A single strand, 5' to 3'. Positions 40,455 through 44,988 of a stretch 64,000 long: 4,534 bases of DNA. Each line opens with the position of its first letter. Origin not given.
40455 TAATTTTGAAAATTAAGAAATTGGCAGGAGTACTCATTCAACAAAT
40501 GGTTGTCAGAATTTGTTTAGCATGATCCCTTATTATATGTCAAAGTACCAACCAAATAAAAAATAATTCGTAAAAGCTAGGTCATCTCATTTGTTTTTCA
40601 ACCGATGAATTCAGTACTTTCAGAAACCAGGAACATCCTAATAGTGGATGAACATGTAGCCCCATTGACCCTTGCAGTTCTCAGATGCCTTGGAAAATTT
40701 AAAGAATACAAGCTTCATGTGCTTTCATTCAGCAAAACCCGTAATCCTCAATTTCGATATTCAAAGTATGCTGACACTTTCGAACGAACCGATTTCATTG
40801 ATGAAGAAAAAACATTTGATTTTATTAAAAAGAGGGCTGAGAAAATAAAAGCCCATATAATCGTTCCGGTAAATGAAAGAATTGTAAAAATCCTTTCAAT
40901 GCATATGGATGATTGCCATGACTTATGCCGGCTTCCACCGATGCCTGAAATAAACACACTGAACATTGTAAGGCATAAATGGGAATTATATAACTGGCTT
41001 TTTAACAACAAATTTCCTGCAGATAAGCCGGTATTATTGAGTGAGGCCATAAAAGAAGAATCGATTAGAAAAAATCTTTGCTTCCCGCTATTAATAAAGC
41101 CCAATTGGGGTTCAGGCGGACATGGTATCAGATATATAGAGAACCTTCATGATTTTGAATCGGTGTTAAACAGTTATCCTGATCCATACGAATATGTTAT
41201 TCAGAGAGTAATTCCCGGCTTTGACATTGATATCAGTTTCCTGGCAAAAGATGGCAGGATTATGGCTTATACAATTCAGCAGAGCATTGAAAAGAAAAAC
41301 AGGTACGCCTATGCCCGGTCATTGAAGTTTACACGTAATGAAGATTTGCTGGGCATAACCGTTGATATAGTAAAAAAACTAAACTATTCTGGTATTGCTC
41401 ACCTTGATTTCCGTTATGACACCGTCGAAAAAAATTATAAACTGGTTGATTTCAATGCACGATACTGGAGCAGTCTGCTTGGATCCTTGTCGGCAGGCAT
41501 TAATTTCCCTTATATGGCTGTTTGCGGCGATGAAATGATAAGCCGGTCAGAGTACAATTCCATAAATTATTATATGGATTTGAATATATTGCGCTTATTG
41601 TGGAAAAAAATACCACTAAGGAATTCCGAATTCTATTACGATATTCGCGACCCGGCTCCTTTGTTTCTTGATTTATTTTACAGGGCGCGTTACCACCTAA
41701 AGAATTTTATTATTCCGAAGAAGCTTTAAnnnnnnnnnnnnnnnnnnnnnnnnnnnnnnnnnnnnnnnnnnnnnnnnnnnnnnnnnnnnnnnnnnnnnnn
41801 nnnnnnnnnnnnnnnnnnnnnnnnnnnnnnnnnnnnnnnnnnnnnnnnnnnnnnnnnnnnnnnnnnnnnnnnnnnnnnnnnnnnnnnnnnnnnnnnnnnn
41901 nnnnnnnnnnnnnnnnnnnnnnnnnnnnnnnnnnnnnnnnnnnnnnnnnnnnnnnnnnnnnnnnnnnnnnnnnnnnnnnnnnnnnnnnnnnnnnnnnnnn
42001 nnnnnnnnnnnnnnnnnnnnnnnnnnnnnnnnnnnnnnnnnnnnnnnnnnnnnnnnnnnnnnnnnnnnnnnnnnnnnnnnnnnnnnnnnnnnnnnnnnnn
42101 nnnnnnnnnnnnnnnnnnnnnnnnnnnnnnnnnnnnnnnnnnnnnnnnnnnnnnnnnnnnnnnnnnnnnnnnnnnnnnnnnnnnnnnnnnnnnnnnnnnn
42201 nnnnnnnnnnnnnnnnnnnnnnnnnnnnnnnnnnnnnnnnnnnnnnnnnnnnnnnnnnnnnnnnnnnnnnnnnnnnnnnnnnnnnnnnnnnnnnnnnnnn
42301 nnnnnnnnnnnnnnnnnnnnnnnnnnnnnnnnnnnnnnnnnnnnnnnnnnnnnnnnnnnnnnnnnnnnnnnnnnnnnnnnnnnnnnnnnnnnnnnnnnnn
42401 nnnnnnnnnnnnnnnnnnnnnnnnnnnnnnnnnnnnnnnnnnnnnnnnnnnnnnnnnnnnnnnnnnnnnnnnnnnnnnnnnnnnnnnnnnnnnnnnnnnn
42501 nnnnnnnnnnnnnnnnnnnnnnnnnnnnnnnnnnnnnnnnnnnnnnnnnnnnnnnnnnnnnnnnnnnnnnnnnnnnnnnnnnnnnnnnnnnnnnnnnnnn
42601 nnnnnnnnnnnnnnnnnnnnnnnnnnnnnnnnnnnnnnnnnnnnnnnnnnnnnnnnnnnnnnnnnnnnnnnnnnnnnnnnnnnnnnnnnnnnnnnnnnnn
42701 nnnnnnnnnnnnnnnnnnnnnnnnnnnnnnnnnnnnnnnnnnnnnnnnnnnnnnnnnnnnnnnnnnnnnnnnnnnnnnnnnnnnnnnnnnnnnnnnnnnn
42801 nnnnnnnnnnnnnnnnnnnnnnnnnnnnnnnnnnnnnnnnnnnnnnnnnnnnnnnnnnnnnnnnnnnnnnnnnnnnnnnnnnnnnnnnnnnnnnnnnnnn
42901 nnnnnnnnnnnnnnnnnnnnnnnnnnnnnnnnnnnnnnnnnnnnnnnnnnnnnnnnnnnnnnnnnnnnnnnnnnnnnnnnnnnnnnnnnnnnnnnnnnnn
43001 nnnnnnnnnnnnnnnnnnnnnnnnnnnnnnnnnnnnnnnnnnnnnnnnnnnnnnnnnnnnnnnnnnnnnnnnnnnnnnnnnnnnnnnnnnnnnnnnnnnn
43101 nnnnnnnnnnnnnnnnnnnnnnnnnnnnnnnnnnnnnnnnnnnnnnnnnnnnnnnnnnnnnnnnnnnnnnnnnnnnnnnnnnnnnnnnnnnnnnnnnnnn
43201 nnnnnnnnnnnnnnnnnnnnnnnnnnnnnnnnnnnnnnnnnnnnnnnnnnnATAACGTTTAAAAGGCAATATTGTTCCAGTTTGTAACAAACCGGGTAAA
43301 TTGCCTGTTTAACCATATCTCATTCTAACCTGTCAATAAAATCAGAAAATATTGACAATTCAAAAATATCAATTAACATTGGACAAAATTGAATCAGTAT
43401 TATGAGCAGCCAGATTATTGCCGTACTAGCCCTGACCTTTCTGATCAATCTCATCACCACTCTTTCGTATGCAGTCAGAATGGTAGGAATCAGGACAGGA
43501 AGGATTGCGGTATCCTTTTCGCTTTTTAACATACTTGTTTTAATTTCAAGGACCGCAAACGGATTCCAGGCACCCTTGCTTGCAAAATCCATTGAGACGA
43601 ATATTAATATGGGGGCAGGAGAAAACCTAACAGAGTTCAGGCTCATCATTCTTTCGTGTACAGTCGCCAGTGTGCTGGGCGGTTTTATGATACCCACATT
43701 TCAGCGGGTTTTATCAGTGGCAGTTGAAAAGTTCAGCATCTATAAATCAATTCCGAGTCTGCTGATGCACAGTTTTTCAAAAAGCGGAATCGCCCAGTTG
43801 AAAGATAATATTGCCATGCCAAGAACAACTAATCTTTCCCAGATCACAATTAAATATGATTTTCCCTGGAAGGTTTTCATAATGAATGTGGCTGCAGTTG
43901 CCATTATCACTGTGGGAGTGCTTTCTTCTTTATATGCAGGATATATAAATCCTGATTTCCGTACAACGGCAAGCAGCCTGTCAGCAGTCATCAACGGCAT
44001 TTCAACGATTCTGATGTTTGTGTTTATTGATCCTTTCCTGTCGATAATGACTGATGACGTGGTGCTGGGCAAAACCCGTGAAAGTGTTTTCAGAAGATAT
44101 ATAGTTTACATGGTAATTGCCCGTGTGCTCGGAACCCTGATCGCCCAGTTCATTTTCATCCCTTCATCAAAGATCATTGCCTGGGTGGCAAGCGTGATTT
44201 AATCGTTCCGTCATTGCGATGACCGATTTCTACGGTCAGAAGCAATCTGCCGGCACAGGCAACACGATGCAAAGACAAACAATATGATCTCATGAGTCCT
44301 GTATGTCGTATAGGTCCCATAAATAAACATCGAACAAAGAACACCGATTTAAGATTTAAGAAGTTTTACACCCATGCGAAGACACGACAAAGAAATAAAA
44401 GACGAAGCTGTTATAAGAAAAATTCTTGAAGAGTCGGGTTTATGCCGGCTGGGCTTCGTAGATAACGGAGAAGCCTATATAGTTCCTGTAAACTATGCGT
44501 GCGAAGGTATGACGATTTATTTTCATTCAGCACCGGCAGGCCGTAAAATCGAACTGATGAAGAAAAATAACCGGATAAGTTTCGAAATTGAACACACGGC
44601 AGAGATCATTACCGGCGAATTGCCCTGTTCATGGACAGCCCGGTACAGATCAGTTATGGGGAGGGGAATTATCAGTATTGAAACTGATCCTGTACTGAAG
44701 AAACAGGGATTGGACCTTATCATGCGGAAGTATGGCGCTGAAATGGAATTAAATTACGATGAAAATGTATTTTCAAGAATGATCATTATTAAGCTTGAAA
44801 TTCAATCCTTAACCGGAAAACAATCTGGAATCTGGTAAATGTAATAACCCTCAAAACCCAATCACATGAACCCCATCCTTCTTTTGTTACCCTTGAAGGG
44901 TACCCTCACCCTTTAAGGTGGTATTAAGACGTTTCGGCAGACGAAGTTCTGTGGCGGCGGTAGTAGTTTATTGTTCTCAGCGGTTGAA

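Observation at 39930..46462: Uncharacterised envelope-modification cluster: ATP-grasp ligase, two Cys-less AsnB-like PP-loop paralogs and an Amj-like flippase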

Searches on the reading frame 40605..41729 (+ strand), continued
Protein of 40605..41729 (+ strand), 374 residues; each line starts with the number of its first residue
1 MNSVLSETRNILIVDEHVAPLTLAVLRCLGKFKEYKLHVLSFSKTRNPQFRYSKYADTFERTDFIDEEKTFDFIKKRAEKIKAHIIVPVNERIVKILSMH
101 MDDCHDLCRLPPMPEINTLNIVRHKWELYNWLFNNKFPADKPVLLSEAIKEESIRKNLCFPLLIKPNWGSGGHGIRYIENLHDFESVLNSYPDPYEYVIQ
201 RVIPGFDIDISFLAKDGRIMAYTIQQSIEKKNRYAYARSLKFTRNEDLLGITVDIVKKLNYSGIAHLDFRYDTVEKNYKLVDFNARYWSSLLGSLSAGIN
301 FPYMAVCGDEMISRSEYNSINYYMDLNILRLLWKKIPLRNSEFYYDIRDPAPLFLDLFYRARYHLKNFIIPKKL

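Call 59: fold_search(model_id=the predicted structure, library=pdb)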
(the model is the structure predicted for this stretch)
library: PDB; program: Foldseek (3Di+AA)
matches with E <= 10: 1892; with E <= 0.001: 377
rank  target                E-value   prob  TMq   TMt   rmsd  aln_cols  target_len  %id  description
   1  2pn1                  1.1e-16  1.00  0.67  0.80   3.3       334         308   12  Crystal structure of carbamoylphosphate synthase large subunit (split gene in MJ) (ZP_00538348.1) from Exiguobacterium s (released 2007-05-08)
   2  4wd3_A                2.5e-16  1.00  0.56  0.54   5.8       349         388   13  Crystal structure of an L-amino acid ligase RizA (released 2015-09-09)
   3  2vpq_A                7.7e-16  1.00  0.60  0.51   4.8       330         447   14  Crystal structure of biotin carboxylase from S. aureus complexed with AMPPNP (released 2008-09-09)
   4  1w96_C                1.8e-15  1.00  0.57  0.42   5.9       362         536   14  Crystal Structure of Biotin Carboxylase Domain of Acetyl-coenzyme A Carboxylase from Saccharomyces cerevisiae in Compl (released 2005-01-04)
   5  4ma5                  3.0e-15  1.00  0.62  0.64   4.0       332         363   14  The crystal structure of phosphoribosylaminoimidazole carboxylase ATPase subunit of Francisella tularensis subsp. tulare (released 2013-08-28)
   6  3orr_B                4.1e-15  1.00  0.63  0.64   4.3       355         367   14  Crystal Structure of N5-Carboxyaminoimidazole synthetase from Staphylococcus aureus (released 2011-07-20)
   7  3jrw                  4.6e-15  1.00  0.58  0.45   4.8       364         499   13  Phosphorylated BC domain of ACC2 (released 2010-01-12)
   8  1w96_B                5.5e-15  1.00  0.57  0.41   5.2       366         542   14  Crystal Structure of Biotin Carboxylase Domain of Acetyl-coenzyme A Carboxylase from Saccharomyces cerevisiae in Compl (released 2005-01-04)
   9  4mam_A                5.8e-15  1.00  0.64  0.64   3.8       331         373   15  The crystal structure of phosphoribosylaminoimidazole carboxylase ATPase subunit of Francisella tularensis subsp. tula (released 2013-08-28)
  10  3orr_A                5.8e-15  1.00  0.65  0.66   4.0       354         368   14  Crystal Structure of N5-Carboxyaminoimidazole synthetase from Staphylococcus aureus (released 2011-07-20)
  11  2vpq_B                8.3e-15  1.00  0.63  0.53   4.7       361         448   14  Crystal structure of biotin carboxylase from S. aureus complexed with AMPPNP (released 2008-09-09)
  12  7zz4                  9.3e-15  1.00  0.60  0.49   5.0       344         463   14  Cryo-EM structure of "BC closed" conformation of Lactococcus lactis pyruvate carboxylase with acetyl-CoA (released 2022-10-12)
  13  3vot_B                9.9e-15  1.00  0.63  0.60   4.0       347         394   17  Crystal structure of L-amino acid ligase from Bacillus licheniformis (released 2012-11-07)
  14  7kct_A                9.9e-15  1.00  0.59  0.49   4.8       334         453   15  Crystal Structure of the Hydrogenobacter thermophilus 2-Oxoglutarate Carboxylase (OGC) Biotin Carboxylase (BC) Domain  (released 2021-01-27)
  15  7zz3_A                9.9e-15  1.00  0.59  0.22   5.1       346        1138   14  Cryo-EM structure of "BC react" conformation of Lactococcus lactis pyruvate carboxylase with acetyl-CoA (released 2022-10-12)
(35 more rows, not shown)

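Call 75: find_encoding_contigs(protein=P0188, flank=10000, max_places=1)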
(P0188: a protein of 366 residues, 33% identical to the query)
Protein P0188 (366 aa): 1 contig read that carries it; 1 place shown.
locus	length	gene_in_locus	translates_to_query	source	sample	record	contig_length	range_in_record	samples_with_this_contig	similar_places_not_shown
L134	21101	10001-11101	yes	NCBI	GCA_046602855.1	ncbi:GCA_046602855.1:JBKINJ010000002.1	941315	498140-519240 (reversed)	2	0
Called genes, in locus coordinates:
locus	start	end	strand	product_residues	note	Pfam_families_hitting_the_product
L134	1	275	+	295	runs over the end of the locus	PF01676:Metalloenzyme, PF01663:Phosphodiest (weak)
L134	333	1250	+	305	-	PF01734:Patatin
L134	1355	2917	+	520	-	PF01266:DAO, PF12831:FAD_oxidored (faint), PF16901:DAO_C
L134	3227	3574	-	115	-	PF04480:DUF559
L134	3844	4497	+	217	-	PF00881:Nitroreductase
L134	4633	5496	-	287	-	PF01541:GIY-YIG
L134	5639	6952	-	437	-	PF03349:Toluene_X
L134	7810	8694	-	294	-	PF08450:SGL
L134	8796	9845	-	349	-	PF01594:AI-2E_transport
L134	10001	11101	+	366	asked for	PF15632:ATPgrasp_Ter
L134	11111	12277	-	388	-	PF01546:Peptidase_M20, PF07687:M20_dimer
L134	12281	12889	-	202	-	PF01613:Flavin_Reduct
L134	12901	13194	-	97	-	PF13466:STAS_2 (weak)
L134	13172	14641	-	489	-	PF13581:HATPase_c_2, PF13302:Acetyltransf_3 (faint), PF13527:Acetyltransf_9 (weak), PF00583:Acetyltransf_1, PF13508:Acetyltransf_7 (faint)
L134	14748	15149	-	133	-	-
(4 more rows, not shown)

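Call 76: find_encoding_contigs(protein=P0131, flank=10000, max_places=1)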
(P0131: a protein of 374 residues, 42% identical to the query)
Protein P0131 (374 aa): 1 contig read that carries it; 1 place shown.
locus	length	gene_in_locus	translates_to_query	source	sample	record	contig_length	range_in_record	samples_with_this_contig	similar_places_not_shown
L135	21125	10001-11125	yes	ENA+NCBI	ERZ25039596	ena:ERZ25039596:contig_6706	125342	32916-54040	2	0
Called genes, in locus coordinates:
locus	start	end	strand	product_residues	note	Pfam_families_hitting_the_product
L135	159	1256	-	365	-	PF10340:Say1_Mug180, PF07859:Abhydrolase_3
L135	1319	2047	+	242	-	PF03808:Glyco_tran_WecG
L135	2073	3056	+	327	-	PF01408:GFO_IDH_MocA, PF02894:GFO_IDH_MocA_C, PF22725:GFO_IDH_MocA_C3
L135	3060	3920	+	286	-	-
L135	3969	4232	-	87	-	PF18962:Por_Secre_tail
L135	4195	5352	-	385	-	-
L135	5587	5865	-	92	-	PF00041:fn3 (weak)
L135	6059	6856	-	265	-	PF21294:Polysacc_lyase_14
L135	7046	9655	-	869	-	PF21294:Polysacc_lyase_14, PF00028:Cadherin, PF23592:Cadherin_CELSR2_9th (weak), PF18962:Por_Secre_tail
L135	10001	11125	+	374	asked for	PF02655:ATP-grasp_3 (weak), PF02786:CPSase_L_D2, PF07478:Dala_Dala_lig_C (faint), PF15632:ATPgrasp_Ter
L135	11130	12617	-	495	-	-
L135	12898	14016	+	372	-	PF13439:Glyco_transf_4 (weak), PF00534:Glycos_transf_1, PF13692:Glyco_trans_1_4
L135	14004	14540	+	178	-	PF00132:Hexapep (weak), PF14602:Hexapep_2 (weak)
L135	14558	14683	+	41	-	PF04794:YdjC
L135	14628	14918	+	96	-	-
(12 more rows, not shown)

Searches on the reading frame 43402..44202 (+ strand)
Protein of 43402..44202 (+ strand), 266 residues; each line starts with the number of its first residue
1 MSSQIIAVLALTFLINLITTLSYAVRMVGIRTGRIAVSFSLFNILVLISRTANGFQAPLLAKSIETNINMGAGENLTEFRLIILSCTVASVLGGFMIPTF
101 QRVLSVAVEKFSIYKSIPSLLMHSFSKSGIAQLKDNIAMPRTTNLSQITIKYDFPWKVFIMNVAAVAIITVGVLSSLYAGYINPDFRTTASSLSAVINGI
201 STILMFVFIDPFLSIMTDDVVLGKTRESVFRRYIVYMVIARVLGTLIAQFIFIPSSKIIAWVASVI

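Call 3: search_protein_families(library=pfam, proteins=[window:43402-44202:+], max_evalue=0.1)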
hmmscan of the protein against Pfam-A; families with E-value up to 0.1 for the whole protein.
window:43402-44202:+ (266 aa): 1 family
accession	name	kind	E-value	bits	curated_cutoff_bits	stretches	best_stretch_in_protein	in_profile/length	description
PF10997.13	Amj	-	2.3e-94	315.9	27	1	11-263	1-253/253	Alternate to MurJ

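Call 4: search_protein_families(library=ncbifam, proteins=[window:43402-44202:+], max_evalue=0.1)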
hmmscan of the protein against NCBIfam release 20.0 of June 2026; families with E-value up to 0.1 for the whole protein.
window:43402-44202:+ (266 aa): 0 families

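Call 40: find_related_loci(query=window:43402-44199:+, collection=metagenome_contigs, flank=8000)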
Query window:43402-44199:+ (266 aa) in metagenome_contigs; peptide patterns used: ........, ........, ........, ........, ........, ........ (x = any residue, [..] = any of these).
154 stretches matched a pattern; 77 encode a relative of the query (tblastn E <= 1e-3); 77 distinct loci.
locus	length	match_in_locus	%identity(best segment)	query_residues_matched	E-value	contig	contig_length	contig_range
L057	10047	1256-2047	79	1-264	5e-142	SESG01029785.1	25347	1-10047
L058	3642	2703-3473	81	1-257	6e-146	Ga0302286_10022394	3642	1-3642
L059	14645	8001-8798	79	1-266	2e-140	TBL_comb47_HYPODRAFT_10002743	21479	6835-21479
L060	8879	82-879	78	1-266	2e-139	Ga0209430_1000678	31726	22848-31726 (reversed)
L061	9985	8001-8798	73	1-266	2e-137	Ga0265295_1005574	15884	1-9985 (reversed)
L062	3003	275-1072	74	1-266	7e-143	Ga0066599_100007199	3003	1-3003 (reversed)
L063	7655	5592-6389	76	1-266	2e-136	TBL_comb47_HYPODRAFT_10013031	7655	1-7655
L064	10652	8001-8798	75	1-266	2e-135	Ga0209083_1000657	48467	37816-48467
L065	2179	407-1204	76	1-266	2e-143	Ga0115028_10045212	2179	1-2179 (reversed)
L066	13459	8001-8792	75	1-264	2e-134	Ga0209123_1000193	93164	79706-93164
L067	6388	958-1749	75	1-264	1e-134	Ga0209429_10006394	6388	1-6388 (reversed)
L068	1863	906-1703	75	1-266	9e-144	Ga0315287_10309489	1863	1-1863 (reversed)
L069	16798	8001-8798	72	1-266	6e-133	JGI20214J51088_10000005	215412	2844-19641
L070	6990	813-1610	72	1-266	1e-132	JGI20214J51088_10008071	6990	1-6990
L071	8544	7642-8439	74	1-266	2e-132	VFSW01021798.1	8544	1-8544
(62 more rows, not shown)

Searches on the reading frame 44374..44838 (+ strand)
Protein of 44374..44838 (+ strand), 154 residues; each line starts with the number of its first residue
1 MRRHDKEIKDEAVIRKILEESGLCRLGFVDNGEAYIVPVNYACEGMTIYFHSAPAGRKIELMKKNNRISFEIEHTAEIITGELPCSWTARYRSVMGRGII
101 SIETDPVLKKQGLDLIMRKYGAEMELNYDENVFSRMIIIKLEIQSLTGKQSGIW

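Call 3: search_protein_families(library=pfam, proteins=[window:44374-44838:+], max_evalue=0.1)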
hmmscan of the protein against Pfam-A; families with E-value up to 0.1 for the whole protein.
window:44374-44838:+ (154 aa): 2 families
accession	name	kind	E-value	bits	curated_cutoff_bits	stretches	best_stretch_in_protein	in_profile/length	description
PF12900.13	Pyridox_ox_2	-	3.6e-23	82.5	27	1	10-149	1-139/140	Pyridoxamine 5'-phosphate oxidase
PF01243.27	PNPOx_N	-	1.4e-08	35.6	28.1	1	13-145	4-115/120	Pyridoxamine 5'-phosphate oxidase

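Call 4: search_protein_families(library=ncbifam, proteins=[window:44374-44838:+], max_evalue=0.1)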
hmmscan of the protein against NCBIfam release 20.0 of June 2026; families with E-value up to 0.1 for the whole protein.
window:44374-44838:+ (154 aa): 2 families
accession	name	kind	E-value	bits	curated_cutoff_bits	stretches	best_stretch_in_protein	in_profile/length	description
NF000261.1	NimABCDEF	equivalog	2.2e-18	66.6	260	1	1-150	5-152/153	NimABCDEF family 5-nitroimidazole reductase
NF000262.1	NimIJ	equivalog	3.6e-15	56.4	270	1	1-149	4-151/151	NimIJ family nitroimidazole resistance protein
